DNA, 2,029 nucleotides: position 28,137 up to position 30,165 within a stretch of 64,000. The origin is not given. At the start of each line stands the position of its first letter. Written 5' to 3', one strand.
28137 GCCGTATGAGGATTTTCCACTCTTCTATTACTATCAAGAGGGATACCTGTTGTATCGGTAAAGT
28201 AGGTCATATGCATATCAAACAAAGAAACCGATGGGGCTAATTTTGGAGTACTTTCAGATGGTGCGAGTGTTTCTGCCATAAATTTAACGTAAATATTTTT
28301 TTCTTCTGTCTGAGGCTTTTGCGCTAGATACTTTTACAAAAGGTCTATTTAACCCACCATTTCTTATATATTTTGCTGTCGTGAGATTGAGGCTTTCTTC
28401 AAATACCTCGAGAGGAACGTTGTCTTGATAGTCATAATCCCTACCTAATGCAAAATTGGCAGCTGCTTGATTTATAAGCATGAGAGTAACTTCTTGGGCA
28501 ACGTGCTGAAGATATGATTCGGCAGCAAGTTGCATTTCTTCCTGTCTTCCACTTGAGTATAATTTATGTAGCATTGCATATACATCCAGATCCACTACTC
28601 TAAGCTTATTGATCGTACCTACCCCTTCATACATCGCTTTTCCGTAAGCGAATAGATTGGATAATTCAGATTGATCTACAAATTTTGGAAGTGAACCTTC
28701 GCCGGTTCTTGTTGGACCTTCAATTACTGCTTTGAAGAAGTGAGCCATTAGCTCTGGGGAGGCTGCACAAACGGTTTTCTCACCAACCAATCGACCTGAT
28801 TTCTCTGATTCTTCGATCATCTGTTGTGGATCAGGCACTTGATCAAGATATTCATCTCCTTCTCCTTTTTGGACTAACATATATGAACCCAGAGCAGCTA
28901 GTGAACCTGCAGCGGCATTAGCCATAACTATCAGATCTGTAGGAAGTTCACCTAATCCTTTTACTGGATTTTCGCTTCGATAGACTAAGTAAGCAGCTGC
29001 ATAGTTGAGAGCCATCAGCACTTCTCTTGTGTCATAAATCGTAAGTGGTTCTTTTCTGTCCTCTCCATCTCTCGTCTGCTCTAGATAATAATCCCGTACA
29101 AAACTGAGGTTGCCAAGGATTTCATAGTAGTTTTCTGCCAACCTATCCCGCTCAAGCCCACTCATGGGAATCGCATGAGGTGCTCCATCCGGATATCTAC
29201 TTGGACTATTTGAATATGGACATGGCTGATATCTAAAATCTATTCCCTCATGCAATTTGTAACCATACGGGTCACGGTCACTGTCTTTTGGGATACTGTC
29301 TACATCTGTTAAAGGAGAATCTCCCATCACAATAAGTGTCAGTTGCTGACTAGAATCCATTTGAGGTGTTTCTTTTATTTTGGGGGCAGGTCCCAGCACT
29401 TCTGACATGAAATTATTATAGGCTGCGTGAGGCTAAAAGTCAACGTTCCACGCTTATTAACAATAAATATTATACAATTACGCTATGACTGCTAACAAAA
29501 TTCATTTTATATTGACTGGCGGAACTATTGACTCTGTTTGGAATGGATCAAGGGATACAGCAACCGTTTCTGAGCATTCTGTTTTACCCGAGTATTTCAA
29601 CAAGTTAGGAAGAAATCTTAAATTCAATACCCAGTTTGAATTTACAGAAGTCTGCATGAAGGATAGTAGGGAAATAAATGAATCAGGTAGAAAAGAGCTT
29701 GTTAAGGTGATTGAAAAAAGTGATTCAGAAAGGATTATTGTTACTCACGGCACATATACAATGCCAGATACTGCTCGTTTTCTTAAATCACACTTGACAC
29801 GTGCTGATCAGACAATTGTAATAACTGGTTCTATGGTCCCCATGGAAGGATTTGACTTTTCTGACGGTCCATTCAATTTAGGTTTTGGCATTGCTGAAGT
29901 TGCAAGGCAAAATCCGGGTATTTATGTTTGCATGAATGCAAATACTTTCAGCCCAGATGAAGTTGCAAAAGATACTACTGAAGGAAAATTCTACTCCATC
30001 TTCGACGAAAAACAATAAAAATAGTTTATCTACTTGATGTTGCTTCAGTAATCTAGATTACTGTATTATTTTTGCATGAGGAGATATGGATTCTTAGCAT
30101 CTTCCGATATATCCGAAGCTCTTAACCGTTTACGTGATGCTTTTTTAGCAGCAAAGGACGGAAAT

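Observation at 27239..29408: Tandem pair of paralogous ~350-aa proteins with conserved Cys/Pro-rich motifs and no recognisable family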

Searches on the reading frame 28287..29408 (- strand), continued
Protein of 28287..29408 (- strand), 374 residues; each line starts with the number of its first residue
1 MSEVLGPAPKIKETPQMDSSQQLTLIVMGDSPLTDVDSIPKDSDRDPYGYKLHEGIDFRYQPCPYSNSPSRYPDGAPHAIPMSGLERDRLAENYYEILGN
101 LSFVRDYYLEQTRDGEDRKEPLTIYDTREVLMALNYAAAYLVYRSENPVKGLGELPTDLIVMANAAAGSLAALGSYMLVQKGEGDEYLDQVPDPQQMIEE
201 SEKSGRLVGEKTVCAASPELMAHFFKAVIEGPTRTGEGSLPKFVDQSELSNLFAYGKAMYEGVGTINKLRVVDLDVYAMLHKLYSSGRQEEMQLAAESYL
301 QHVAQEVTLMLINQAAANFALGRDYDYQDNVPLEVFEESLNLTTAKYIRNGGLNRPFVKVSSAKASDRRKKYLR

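Call 64: find_encoding_contigs(protein=P0062, flank=8000, max_places=1)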
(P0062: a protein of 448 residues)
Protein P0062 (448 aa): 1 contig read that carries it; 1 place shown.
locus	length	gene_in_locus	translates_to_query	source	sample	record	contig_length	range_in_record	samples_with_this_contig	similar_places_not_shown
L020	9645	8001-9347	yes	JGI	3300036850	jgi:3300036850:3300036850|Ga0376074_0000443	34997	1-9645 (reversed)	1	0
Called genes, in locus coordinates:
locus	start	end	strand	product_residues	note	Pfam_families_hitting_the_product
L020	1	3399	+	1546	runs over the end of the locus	PF00109:ketoacyl-synt, PF02801:Ketoacyl-synt_C, PF16197:KAsynt_C_assoc, PF22336:RhiE-like_linker, PF22621:CurL-like_PKS_C, PF00698:Acyl_transf_1, PF21394:Beta-ketacyl_N, PF00106:adh_short, +3 more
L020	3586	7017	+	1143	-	PF00668:Condensation, PF00501:AMP-binding, PF13193:AMP-binding_C, PF00550:PP-binding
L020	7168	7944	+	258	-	PF00975:Thioesterase, PF12697:Abhydrolase_6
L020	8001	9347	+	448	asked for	-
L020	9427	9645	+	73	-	?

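Call 65: search_solved_structures(query=A2, max_evalue=10)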
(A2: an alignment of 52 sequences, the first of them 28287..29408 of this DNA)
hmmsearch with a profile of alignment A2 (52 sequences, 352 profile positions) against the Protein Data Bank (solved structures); distinct sequences matched with E-value up to 10: 5.
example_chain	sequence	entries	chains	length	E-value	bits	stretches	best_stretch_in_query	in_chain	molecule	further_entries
3kin_B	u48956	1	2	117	0.43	12.9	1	233-297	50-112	KINESIN HEAVY CHAIN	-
8amr_A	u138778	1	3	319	0.53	12.6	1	163-240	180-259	Tripartite motif-containing protein 3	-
2k19_A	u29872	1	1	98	0.94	11.8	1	268-342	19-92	Putative piscicolin 126 immunity protein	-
7rro_D0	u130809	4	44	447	0.98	11.7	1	246-347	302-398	Tektin-4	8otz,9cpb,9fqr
3k1i_C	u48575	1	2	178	1.1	11.6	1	215-308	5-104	Putative uncharacterized protein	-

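Call 66: search_solved_structures(query=A4, max_evalue=10)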
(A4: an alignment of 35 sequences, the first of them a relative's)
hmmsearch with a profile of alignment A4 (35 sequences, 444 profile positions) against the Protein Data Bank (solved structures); distinct sequences matched with E-value up to 10: 15.
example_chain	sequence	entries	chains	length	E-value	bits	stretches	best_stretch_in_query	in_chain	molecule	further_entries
9o19_W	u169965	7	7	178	0.044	16.1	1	228-357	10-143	ATP synthase subunit delta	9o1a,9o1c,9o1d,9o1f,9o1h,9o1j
8fbk_A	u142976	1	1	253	0.24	13.7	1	215-378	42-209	KWOCA_65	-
7bqs_A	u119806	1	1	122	0.39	13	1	270-365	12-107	Nomur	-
6kkm_E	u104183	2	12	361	0.51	12.6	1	221-343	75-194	All5250 protein | RuBisCO accumulation factor 1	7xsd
6kkn_A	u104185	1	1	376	0.55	12.5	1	221-343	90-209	All5250 protein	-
7jh6_A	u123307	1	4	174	0.58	12.4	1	244-321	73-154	Two-domain di-Zn(II) and porphyrin-binding protein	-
5h78_A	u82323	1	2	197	0.62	12.3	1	294-366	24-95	cAMP-dependent protein kinase type II-alpha regulatory subunit,DHR14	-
8roh_A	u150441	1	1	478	1.3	11.3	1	296-408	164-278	Structural maintenance of chromosomes protein 3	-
3q84_A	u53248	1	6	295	1.7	10.9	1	271-403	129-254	Protein kinase C and casein kinase substrate in neurons protein 1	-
3qni_A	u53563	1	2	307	2.2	10.6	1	271-403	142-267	Protein kinase C and casein kinase substrate in neurons protein 1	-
3hai_A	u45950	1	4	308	2.2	10.5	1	271-403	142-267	human PACSIN1 F-BAR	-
3hah_A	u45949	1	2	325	2.8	10.2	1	271-403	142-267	human PACSIN1 F-BAR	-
5cwh_A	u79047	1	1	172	4.9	9.4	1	266-349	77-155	Designed helical repeat protein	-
9nzg_A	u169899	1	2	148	7.6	8.8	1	339-411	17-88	De novo designed protein, EPIC Q51N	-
9cfs_A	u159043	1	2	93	9.2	8.5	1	317-391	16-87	Long regulatory protein rop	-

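Call 71: find_related_loci(query=A3, collection=metagenome_contigs, flank=6000)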
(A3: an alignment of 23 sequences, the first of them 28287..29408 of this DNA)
Query A3 (374 aa) in metagenome_contigs; peptide patterns used: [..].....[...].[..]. (x = any residue, [..] = any of these).
30 stretches matched a pattern; 4 encode a relative of the query (tblastn E <= 1e-3); 4 distinct loci.
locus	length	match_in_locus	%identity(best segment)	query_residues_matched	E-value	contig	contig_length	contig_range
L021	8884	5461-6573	54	15-374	4e-126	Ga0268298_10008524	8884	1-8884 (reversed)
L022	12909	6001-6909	36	33-337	2e-55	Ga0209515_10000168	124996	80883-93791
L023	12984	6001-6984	37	3-329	1e-53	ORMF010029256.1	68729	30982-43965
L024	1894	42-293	38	197-280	1e-12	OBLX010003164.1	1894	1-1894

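Call 78: find_encoding_contigs(protein=P0109, flank=8000, max_places=2)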
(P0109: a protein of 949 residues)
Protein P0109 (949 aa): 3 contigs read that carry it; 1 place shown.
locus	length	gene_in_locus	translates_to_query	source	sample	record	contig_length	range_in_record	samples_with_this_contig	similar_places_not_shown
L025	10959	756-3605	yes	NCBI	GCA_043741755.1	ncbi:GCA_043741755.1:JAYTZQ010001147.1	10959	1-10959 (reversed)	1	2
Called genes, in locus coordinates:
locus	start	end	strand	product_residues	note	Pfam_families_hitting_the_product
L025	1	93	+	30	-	?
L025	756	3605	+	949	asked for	PF13649:Methyltransf_25 (faint), PF23186:DUF7059 (weak), PF05175:MTS, PF06325:PrmA (weak), PF13847:Methyltransf_31 (weak)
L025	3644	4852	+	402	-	PF26002:Beta-barrel_AprE (weak)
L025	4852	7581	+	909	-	PF03412:Peptidase_C39, PF00664:ABC_membrane, PF00005:ABC_tran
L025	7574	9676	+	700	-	PF00005:ABC_tran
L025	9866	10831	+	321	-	-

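Call 79: find_encoding_contigs(protein=P0064, flank=8000, max_places=1)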
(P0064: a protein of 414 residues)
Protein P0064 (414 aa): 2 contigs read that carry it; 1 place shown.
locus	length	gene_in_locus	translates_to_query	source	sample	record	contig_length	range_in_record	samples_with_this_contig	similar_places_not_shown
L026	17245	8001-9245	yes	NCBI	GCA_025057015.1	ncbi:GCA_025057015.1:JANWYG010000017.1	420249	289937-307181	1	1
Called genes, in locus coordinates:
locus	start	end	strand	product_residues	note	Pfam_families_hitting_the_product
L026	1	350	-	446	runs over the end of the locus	PF00067:p450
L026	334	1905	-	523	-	PF13432:TPR_16 (weak), PF14559:TPR_19 (weak)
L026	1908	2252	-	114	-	PF01740:STAS, PF13466:STAS_2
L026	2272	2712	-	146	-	PF13581:HATPase_c_2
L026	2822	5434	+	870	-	PF00069:Pkinase, PF07714:PK_Tyr_Ser-Thr, PF13191:AAA_16, PF13424:TPR_12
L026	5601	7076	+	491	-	PF00089:Trypsin, PF13365:Trypsin_2, PF13180:PDZ_2, PF17820:PDZ_6, PF00595:PDZ, PF13180:PDZ_2, PF17820:PDZ_6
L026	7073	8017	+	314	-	PF00753:Lactamase_B, PF23023:Anti-Pycsar_Apyc1 (faint)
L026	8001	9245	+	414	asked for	-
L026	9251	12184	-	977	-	PF25778:DUF7948, PF06739:SBBP (faint)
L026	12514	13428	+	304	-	-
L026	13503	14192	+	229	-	PF14622:Ribonucleas_3_3, PF00636:Ribonuclease_3, PF00035:dsrm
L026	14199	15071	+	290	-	PF10502:Peptidase_S26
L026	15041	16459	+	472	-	PF03109:ABC1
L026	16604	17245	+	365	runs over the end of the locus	PF02492:cobW, PF07683:CobW_C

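Call 84: search_dna_similar(query=P0115, collection=plasmids, mode=protein, max_evalue=0.001)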
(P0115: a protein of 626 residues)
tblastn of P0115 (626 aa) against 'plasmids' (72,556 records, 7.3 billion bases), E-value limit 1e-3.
Records with a match: 1; places in all: 1; records where one place covers at least 80% of the query: 0.
Best place of each record, by identity: <60% 1.
By first word of the organism name: Burkholderia 1.
By predicted mobility (MOB-suite, as given by PLSDB): non-mobilizable 1.
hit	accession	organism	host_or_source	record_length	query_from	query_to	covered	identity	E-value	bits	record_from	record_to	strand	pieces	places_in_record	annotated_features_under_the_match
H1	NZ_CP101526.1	Burkholderia arboris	mixed culture,soil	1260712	184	369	30%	28.9%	9e-11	73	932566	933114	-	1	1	none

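Call 85: search_dna_similar(query=P0067, collection=plasmids, mode=protein, max_evalue=0.001)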
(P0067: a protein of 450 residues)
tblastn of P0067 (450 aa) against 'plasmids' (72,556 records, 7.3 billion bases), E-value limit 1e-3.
Records with a match: 1; places in all: 1; records where one place covers at least 80% of the query: 0.
Best place of each record, by identity: <60% 1.
By first word of the organism name: Burkholderia 1.
By predicted mobility (MOB-suite, as given by PLSDB): non-mobilizable 1.
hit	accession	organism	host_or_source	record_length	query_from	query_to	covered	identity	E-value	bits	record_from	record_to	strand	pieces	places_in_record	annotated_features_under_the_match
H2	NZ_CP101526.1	Burkholderia arboris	mixed culture,soil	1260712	7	245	53%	29.8%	3e-19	99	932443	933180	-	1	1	none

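Call 86: get_annotated_region(hit=H2, flank=15000)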
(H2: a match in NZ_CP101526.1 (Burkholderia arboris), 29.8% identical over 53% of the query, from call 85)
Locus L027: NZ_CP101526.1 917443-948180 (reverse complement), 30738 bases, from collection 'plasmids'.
description: Burkholderia arboris strain MEC_B345 plasmid pla_2, complete sequence
organism: Burkholderia arboris (NCBI taxid 488730)
taxonomy: Bacteria; Pseudomonadota; Betaproteobacteria; Burkholderiales; Burkholderiaceae; Burkholderia; Burkholderia arboris
host: -; source: mixed culture,soil; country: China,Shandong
typing (MOB-suite, as given by PLSDB): non-mobilizable
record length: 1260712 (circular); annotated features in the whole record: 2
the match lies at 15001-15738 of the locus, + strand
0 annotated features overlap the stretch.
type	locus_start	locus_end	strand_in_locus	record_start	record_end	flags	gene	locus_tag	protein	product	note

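Call 88: search_protein_families(library=pfam, proteins=[L027:4371-5408:+, L027:5482-6600:+, L027:7660-9849:+, L027:9846-10670:+, L027:11165-11848:+, L027:12524-13951:+, L027:13914-14870:+, L027:14908-16350:+, L027:16717-19527:+, L027:19477-24969:-], max_evalue=0.00001)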
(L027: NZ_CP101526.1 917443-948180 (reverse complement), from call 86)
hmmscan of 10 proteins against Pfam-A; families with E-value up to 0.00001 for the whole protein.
L027:4371-5408:+ (345 aa): 4 families
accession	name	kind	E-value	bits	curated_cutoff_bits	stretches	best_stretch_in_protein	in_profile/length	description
PF13377.12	Peripla_BP_3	-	6.4e-26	91.8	26.5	1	176-340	1-167/167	Periplasmic binding protein-like domain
PF00532.27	Peripla_BP_1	-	4.3e-20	72.8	22.2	1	71-318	4-261/281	Periplasmic binding proteins and sugar binding domain of LacI family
PF13407.12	Peripla_BP_4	-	1.7e-17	64.3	35.1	1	71-316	1-252/258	Periplasmic binding protein domain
PF00356.27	LacI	-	2.4e-12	46.9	27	1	14-55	3-44/46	Bacterial regulatory proteins, lacI family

L027:5482-6600:+ (372 aa): 4 families
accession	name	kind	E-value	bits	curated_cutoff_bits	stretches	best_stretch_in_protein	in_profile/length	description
PF13343.11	SBP_bac_6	-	1.1e-27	97.5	24.6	1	116-349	19-243/245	Bacterial extracellular solute-binding protein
PF13416.11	SBP_bac_8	-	4.3e-18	66.5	27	1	74-331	4-268/279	Bacterial extracellular solute-binding protein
PF13531.11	SBP_bac_11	-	2.5e-15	57.3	25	1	70-310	14-217/227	Bacterial extracellular solute-binding protein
PF01547.30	SBP_bac_1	-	1.6e-12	48.5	26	1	71-309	13-304/307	Bacterial extracellular solute-binding protein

L027:7660-9849:+ (729 aa): 2 families
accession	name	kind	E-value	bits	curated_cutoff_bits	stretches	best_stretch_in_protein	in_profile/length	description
PF00005.33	ABC_tran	-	4.9e-37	128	25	1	399-540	2-136/137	ABC transporter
PF08402.16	TOBE_2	-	4.3e-12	46.4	21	1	654-721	1-72/76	TOBE domain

L027:9846-10670:+ (274 aa): 1 family
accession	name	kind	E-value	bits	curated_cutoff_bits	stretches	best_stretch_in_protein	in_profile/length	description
PF00459.30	Inositol_P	-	2.6e-53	181.7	27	1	17-261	4-254/271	Inositol monophosphatase family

L027:11165-11848:+ (227 aa): 0 families

L027:12524-13951:+ (475 aa): 2 families
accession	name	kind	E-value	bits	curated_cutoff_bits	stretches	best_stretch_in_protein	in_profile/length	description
PF12706.13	Lactamase_B_2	-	1.3e-07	31.9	27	1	178-299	1-120/200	Beta-lactamase superfamily domain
PF13483.12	Lactamase_B_3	-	2.5e-06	28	24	1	163-285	2-79/160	Beta-lactamase superfamily domain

L027:13914-14870:+ (318 aa): 2 families
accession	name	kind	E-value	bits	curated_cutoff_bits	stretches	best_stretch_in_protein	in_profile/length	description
PF13621.12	Cupin_8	-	1.2e-42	147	27.4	1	49-279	12-247/252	Cupin-like domain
PF08007.18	JmjC_2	-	7.8e-14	51.7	22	1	175-274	32-115/127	JmjC domain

L027:14908-16350:+ (480 aa): 0 families

L027:16717-19527:+ (936 aa): 0 families

L027:19477-24969:- (1830 aa): 0 families

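Call 97: search_protein_families(library=pfam, proteins=[L022:1514-4294:+, L022:4717-5271:+, L022:5374-5802:+, L022:6993-7544:-, L022:8384-8953:+, L022:9038-9640:+, L016:4554-5876:-, L016:7372-9330:-, L016:2853-4553:-, L016:9388-10566:-], max_evalue=0.0001)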
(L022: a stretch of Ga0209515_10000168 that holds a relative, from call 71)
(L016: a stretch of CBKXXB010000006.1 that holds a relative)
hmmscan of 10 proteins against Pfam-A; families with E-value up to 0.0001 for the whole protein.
L022:1514-4294:+ (926 aa): 5 families
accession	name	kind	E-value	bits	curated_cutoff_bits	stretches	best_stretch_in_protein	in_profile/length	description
PF07517.20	SecA_DEAD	-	1.2e-109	366.5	24.6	1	6-401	3-290/290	SecA DEAD-like domain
PF21090.3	P-loop_SecA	-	5.8e-82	274.7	27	1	416-610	1-205/205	SecA P-loop domain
PF07516.18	SecA_SW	-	2.8e-58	197.7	26.7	1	612-833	1-200/200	SecA Wing and Scaffold domain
PF01043.26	SecA_PP_bind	-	2.1e-35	122.1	23.5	1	252-357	4-110/110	SecA preprotein cross-linking domain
PF02810.21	SEC-C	-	1.4e-10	41.3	20.4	1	903-920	1-18/19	SEC-C motif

L022:4717-5271:+ (184 aa): 0 families

L022:5374-5802:+ (142 aa): 0 families

L022:6993-7544:- (183 aa): 1 family
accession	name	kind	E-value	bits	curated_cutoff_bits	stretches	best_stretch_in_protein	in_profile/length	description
PF02861.25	Clp_N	-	1.2e-05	25.8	20.7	0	25-71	1-50/53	Clp amino terminal domain, pathogenicity island component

L022:8384-8953:+ (189 aa): 1 family
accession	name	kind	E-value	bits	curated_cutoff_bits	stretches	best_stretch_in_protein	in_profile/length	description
PF18931.5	DUF5680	-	3.9e-15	56.6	25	1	67-167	1-97/104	Domain of unknown function (DUF5680)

L022:9038-9640:+ (200 aa): 0 families

L016:4554-5876:- (440 aa): 2 families
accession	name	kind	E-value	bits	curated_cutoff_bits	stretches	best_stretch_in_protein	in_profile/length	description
PF14450.12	FtsA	-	2e-13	51.2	31.8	1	251-362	2-96/127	Cell division protein FtsA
PF06723.19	MreB_Mbl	-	1.3e-05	24.6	27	1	245-314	143-218/327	MreB/Mbl protein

L016:7372-9330:- (652 aa): 2 families
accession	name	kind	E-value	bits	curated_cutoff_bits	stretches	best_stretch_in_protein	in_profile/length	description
PF01411.24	tRNA-synt_2c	-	2.5e-119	399.8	30.3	1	6-518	2-461/552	tRNA synthetases class II (A)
PF07973.19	tRNA_SAD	-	2.1e-12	47.3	24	1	596-647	1-43/44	Threonyl and Alanyl tRNA synthetase second additional domain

L016:2853-4553:- (566 aa): 0 families

L016:9388-10566:- (392 aa): 1 family
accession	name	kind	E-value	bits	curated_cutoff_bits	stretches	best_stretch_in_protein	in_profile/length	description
PF07995.17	GSDH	-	1.1e-71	242.3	25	1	62-380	2-326/332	Glucose / Sorbosone dehydrogenase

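Call 103: search_protein_families(library=phrogs, proteins=[window:28287-29408:-, P0054, P0115], max_evalue=0.01)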
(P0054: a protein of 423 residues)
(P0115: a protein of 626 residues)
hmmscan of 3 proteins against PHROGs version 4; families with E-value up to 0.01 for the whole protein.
window:28287-29408:- (374 aa): 0 families

P0054 (423 aa): 0 families

P0115 (626 aa): 0 families

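Call 108: search_solved_structures(query=L027:22431-24680:+, max_evalue=0.001)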
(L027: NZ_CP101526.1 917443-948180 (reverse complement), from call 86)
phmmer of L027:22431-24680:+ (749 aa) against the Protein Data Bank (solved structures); distinct sequences matched with E-value up to 0.001: 0.

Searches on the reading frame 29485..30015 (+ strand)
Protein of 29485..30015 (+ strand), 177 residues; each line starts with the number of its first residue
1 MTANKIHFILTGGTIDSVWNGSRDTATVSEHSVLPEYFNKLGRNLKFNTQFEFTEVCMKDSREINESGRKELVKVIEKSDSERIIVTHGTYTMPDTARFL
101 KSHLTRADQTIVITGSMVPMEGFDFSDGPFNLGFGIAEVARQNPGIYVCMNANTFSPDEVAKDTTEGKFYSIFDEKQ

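Call 96: search_protein_families(library=pfam, proteins=[window:29485-30015:+], max_evalue=0.001)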
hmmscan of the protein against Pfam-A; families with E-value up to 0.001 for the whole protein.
window:29485-30015:+ (177 aa): 1 family
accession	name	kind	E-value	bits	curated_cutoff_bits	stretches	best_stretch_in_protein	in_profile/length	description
PF00710.25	Asparaginase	-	1.1e-21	77.7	22.5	1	5-166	1-164/193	Asparaginase, N-terminal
